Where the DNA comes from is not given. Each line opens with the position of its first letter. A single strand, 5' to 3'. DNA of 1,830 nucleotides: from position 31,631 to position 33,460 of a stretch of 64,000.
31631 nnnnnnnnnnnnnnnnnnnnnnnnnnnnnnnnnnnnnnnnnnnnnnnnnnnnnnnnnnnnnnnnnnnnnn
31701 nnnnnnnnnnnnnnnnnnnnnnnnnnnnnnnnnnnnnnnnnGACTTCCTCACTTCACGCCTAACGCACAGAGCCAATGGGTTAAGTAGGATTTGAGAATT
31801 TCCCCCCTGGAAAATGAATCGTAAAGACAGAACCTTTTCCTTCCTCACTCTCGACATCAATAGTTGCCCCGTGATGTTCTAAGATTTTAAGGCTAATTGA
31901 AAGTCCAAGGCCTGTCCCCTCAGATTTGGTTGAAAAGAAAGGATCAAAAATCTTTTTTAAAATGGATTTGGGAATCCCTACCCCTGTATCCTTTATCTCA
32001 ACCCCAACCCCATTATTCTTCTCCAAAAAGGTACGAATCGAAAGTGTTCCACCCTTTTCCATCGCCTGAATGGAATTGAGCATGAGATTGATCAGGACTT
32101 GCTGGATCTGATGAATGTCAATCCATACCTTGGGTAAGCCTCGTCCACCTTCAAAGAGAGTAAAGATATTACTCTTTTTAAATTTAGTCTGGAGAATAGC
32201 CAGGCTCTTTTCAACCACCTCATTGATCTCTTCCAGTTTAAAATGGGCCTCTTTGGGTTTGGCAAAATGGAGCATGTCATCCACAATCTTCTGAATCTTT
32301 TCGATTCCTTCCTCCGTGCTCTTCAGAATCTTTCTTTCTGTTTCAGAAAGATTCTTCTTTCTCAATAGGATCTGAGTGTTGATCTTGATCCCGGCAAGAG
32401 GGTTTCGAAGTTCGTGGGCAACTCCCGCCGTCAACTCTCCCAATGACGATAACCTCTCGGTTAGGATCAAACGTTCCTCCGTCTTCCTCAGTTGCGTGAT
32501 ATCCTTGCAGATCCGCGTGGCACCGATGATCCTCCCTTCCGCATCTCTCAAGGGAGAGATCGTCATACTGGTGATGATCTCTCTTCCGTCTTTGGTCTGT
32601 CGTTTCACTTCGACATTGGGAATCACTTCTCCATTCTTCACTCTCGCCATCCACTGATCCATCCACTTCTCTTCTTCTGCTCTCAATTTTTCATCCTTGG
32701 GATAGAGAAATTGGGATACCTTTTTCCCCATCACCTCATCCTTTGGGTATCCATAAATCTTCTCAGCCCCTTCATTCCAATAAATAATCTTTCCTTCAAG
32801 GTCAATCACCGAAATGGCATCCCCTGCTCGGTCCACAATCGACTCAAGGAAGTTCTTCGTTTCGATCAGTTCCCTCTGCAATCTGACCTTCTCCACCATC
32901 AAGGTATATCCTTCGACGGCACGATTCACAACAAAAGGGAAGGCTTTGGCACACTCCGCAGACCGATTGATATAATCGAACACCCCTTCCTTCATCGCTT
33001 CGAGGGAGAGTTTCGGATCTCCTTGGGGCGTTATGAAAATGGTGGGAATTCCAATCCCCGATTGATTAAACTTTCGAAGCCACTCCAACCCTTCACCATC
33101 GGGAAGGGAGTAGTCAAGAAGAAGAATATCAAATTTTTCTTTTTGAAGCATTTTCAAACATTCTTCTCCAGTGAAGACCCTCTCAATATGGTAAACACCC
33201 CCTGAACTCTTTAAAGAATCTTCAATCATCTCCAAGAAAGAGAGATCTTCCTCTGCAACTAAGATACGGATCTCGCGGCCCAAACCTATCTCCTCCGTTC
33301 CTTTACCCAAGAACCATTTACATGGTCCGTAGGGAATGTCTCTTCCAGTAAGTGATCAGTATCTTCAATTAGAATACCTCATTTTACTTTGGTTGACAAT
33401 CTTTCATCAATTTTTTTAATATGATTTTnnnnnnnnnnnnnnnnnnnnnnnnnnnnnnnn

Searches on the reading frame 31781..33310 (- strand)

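Call 54: search_protein_families(library=pfam, proteins=[window:31781-33310:-])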
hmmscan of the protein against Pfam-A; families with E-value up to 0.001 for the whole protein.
window:31781-33310:- (509 aa): 9 families
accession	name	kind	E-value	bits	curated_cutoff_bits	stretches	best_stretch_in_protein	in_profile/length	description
PF02518.31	HATPase_c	-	2.4e-26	92.8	26.4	1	398-501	2-108/111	Histidine kinase-, DNA gyrase B-, and HSP90-like ATPase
PF13426.13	PAS_9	-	9.7e-19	68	27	1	164-273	2-103/103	PAS domain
PF00989.32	PAS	-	2.5e-17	63.3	22.6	1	154-271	2-113/113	PAS fold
PF00512.31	HisKA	-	1.5e-16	60.6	26.9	1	290-352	2-63/66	His Kinase A (phospho-acceptor) domain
PF08448.16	PAS_4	-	2.2e-16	60.5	23.1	1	160-275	2-109/110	PAS fold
PF00072.30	Response_reg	-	3.4e-16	59.8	30.2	1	16-116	1-99/111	Response regulator receiver domain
PF08447.18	PAS_3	-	2.6e-10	40.9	25.6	1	175-262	1-83/89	PAS fold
PF13188.13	PAS_8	-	3.1e-07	30.5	21.8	1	153-206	1-55/65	PAS domain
PF12860.13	PAS_7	-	3e-06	27.8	27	1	164-278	6-114/115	PAS fold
